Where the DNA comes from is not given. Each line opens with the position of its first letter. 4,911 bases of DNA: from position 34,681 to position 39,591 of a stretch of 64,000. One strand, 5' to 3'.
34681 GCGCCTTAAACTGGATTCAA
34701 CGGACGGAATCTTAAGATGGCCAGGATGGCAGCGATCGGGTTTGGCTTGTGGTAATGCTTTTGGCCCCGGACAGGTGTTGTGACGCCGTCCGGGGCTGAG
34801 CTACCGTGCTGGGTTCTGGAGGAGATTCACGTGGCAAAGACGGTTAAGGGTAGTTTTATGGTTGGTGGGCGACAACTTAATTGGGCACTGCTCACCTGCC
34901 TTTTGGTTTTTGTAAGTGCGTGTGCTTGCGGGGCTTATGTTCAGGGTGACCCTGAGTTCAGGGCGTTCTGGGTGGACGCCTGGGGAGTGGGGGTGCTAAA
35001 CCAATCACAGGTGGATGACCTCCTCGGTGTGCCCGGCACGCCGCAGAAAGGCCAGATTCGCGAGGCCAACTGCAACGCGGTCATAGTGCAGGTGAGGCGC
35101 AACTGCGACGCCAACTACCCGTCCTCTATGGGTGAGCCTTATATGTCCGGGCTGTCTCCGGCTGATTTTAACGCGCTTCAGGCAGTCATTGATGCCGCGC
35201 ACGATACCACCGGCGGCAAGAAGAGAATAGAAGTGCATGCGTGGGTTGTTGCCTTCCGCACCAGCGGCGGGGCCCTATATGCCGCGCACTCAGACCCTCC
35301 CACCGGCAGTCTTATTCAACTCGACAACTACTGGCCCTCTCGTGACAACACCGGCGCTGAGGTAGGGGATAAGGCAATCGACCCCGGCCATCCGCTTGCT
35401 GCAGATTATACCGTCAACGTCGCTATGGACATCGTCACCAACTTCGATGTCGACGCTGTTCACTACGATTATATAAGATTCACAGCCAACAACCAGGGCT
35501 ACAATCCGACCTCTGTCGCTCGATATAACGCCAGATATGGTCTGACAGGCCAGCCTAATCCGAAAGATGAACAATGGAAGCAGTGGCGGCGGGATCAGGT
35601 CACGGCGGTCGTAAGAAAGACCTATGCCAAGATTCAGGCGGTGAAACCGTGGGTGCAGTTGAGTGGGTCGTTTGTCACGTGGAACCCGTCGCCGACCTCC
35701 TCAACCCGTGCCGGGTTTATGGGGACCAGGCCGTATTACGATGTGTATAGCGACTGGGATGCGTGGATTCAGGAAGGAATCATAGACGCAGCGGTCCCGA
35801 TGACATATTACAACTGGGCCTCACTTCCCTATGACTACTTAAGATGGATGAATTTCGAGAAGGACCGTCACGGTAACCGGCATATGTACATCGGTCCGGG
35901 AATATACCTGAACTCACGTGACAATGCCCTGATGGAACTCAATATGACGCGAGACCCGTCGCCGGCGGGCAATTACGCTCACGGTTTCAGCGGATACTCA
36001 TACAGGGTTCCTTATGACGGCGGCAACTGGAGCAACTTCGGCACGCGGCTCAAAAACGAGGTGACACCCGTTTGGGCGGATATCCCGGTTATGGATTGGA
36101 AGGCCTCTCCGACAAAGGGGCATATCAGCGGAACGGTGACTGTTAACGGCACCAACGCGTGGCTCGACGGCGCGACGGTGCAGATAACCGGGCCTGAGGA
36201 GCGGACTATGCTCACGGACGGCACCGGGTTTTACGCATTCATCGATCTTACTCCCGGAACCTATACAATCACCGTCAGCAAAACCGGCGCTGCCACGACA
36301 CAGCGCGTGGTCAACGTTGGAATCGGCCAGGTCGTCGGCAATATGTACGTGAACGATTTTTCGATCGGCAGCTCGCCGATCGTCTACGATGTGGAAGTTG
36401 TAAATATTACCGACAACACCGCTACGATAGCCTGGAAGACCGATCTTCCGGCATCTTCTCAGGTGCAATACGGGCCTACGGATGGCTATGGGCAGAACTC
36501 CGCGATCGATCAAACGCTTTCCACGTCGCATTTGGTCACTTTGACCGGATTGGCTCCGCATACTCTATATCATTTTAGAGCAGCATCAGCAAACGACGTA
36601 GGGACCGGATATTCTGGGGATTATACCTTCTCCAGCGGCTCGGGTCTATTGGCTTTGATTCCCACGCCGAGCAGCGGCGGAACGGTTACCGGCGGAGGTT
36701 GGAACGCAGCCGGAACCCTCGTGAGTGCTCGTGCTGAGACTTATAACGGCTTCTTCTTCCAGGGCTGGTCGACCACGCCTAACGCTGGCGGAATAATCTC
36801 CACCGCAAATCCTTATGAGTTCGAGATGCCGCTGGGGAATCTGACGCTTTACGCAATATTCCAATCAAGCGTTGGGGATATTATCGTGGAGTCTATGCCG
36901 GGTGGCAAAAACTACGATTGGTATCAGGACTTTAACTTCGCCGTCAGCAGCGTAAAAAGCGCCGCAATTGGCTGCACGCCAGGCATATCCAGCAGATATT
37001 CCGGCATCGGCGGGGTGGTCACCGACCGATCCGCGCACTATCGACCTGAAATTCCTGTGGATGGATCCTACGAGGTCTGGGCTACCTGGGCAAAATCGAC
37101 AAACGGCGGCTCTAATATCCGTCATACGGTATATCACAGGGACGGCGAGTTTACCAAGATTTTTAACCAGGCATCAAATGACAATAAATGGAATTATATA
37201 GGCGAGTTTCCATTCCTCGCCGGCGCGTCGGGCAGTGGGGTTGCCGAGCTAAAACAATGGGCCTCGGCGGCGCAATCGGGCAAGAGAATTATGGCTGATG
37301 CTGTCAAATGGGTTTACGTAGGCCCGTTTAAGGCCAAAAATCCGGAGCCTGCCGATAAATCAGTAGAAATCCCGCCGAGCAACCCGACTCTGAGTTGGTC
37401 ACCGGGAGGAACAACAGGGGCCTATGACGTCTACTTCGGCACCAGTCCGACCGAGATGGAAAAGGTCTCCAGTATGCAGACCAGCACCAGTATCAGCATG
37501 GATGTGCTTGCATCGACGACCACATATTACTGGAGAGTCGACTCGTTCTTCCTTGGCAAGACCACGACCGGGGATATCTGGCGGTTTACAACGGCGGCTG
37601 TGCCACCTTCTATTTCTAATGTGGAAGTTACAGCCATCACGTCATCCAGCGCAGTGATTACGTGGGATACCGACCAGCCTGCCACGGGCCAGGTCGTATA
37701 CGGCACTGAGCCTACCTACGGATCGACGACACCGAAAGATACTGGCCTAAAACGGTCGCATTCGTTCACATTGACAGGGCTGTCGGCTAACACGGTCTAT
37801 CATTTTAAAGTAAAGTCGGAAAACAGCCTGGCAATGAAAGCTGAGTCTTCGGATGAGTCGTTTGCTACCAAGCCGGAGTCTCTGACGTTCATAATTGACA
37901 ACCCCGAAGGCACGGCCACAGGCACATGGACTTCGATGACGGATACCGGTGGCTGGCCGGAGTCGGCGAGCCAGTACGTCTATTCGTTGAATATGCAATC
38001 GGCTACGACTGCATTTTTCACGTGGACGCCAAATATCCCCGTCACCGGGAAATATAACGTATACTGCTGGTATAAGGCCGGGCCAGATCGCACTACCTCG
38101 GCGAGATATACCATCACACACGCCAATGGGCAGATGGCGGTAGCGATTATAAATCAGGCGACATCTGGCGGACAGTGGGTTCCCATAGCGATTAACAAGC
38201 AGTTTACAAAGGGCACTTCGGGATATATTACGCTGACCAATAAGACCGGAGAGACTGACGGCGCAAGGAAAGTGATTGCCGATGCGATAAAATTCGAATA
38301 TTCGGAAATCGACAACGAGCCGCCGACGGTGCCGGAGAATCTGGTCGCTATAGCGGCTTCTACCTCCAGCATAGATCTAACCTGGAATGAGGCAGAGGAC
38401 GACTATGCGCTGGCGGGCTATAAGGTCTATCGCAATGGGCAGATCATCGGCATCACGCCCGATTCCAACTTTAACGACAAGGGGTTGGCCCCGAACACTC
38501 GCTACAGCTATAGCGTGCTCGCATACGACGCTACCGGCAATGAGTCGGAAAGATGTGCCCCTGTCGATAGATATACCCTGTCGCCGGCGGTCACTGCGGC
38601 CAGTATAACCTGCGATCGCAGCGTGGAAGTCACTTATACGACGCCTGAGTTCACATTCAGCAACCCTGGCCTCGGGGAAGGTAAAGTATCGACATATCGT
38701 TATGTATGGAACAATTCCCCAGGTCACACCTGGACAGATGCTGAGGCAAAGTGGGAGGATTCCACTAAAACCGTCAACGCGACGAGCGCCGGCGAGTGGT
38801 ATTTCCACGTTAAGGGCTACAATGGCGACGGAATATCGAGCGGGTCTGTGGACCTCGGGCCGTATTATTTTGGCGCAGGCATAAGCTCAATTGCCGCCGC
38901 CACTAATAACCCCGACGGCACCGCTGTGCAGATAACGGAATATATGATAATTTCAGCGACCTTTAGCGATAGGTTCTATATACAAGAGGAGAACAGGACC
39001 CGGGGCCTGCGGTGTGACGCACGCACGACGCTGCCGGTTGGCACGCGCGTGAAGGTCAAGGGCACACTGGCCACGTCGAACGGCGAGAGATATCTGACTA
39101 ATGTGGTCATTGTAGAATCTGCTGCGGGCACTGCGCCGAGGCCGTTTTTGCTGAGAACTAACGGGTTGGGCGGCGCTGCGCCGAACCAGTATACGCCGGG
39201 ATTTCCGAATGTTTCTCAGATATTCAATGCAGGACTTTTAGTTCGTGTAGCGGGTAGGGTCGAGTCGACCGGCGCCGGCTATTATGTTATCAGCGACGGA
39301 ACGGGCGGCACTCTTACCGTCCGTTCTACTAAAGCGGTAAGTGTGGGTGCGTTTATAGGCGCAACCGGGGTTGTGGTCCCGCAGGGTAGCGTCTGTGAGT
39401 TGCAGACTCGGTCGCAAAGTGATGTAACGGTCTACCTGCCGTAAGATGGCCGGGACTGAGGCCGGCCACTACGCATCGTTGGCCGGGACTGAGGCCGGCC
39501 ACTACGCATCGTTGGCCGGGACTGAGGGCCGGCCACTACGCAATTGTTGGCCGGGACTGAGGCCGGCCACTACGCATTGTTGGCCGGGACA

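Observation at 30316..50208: Array of four giant secreted mosaic proteins: three GHL10-like heads and one cysteine-peptidase head on a shared set of tail modules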

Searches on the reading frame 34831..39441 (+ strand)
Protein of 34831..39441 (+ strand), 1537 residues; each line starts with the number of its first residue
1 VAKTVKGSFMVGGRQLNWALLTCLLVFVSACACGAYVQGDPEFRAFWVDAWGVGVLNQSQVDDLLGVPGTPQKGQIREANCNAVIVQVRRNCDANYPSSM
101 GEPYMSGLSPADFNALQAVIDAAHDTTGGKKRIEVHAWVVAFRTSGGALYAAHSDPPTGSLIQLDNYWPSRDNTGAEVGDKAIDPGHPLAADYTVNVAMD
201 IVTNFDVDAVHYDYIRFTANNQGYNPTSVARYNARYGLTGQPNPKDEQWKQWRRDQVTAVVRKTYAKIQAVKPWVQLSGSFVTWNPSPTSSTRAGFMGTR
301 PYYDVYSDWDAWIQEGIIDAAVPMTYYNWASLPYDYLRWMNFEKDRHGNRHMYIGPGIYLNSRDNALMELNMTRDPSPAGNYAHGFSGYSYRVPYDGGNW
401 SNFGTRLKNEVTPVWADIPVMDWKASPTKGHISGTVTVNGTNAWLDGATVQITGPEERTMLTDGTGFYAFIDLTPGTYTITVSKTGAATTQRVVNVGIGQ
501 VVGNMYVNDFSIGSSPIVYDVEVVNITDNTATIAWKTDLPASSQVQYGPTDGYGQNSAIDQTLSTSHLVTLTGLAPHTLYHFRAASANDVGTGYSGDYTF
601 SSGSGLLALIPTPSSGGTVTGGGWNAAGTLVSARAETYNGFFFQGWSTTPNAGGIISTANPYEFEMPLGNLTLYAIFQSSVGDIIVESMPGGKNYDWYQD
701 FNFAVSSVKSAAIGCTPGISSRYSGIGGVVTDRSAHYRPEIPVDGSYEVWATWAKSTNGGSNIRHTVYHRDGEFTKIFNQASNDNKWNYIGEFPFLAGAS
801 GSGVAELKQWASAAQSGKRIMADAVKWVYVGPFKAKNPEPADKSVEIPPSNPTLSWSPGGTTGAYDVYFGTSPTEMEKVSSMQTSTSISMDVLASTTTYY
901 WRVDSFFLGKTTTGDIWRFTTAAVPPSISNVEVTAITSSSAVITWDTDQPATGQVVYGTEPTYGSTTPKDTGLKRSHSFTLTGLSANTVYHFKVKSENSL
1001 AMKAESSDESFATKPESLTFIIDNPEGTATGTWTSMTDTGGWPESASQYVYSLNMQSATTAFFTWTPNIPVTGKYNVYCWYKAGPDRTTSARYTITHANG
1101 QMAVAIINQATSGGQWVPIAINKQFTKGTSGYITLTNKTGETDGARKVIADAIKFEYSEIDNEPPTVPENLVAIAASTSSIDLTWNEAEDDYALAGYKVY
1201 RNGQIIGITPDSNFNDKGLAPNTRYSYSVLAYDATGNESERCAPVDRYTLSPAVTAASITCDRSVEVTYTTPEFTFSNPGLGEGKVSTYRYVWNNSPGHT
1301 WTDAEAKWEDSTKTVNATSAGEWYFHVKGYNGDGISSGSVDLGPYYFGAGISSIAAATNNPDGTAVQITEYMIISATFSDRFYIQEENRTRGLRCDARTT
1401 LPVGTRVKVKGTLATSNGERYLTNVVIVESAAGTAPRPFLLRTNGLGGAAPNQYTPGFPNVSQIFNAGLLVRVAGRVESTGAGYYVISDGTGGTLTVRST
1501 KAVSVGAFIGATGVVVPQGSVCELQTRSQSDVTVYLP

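Call 4: search_protein_families(library=pfam, proteins=[window:34831-39441:+], max_evalue=0.01)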
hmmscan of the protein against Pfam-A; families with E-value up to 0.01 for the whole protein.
window:34831-39441:+ (1537 aa): 12 families
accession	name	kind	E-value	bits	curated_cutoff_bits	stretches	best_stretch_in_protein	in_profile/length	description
PF25275.1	Golvesin_C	-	6.4e-39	133.5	31.6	2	1022-1156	3-131/132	Golvesin C-terminal domain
PF02638.21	GHL10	-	2.7e-35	122.4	27.9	1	76-338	28-276/311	Glycosyl hydrolase-like 10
PF00041.27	fn3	-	6.7e-22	77.9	25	3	927-1002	4-74/84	Fibronectin type III domain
PF16656.11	Pur_ac_phosph_N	-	3.2e-15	56.9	30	2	930-1013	5-93/93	Purple acid Phosphatase, N-terminal domain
PF13620.12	CarboxypepD_reg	-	1.2e-11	45.2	32.3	1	432-501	2-74/82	Carboxypeptidase regulatory-like domain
PF13715.12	CarbopepD_reg_2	-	3.7e-09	36.9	32.2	1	432-497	1-65/88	CarboxypepD_reg-like domain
PF18998.6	Flg_new_2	-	3.6e-07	30.5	23.6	1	612-679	6-71/73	Divergent InlB B-repeat domain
PF25059.1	FN3_DSCAM-DSCAML_C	-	5.2e-05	24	39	0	564-593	42-71/89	DSCAM/DSCAML C-terminal Fn3-like domain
PF18370.7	RGI_lyase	-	0.00027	21.6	27.8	1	1171-1240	10-81/86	Rhamnogalacturonan I lyases beta-sheet domain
PF17210.9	SdrD_B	-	0.0011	19.5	29.7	1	446-487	25-70/112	SdrD B-like domain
PF25788.1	Ig_Rha78A_N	-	0.0012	19.5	27.4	0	845-904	13-82/105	Rha78A-like, N-terminal immunoglobulin domain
PF25814.1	fn3_SORL1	-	0.0026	18.2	27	0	854-898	20-63/90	SORL1-like, fn3 domain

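Call 7: search_protein_families(library=ncbifam, proteins=[window:34831-39441:+], max_evalue=0.01)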
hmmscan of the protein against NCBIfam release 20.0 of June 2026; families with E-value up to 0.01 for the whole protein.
window:34831-39441:+ (1537 aa): 1 family
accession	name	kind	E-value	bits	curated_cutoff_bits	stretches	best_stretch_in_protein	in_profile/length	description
NF041611.1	exoglucan_CbhB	equivalog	7.2e-16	57.4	1950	1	1158-1320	794-957/997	exoglucanase CbhB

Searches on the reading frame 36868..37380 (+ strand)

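Call 23: search_protein_families(library=pfam, proteins=[window:36868-37380:+], max_evalue=1)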
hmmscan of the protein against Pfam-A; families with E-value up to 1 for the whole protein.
window:36868-37380:+ (171 aa): 1 family
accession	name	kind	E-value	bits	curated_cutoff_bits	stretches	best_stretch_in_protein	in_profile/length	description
PF25275.1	Golvesin_C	-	3.1e-16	60.1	31.6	1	44-148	31-130/132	Golvesin C-terminal domain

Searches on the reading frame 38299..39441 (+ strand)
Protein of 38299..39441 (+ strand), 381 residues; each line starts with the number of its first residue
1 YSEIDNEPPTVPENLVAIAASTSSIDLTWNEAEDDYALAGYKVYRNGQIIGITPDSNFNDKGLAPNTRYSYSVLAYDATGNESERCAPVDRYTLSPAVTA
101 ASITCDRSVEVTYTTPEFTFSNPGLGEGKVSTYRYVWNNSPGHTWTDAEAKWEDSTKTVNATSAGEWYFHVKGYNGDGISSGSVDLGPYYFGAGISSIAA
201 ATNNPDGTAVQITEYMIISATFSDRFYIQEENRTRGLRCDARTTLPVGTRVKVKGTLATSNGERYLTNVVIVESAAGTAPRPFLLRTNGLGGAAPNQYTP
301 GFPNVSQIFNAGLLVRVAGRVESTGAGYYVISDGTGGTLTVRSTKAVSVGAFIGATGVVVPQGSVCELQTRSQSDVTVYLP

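Call 23: search_protein_families(library=pfam, proteins=[window:38299-39441:+], max_evalue=1)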
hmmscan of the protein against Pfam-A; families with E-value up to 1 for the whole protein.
window:38299-39441:+ (381 aa): 3 families
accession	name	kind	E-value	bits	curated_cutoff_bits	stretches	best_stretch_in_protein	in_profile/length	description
PF00041.27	fn3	-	2.4e-08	34.5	25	1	12-83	3-76/84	Fibronectin type III domain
PF18370.7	RGI_lyase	-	8.6e-05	23.3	27.8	1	15-84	10-81/86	Rhamnogalacturonan I lyases beta-sheet domain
PF01336.31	tRNA_anti-codon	-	0.0043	17.4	27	0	243-263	43-63/75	OB-fold nucleic acid binding domain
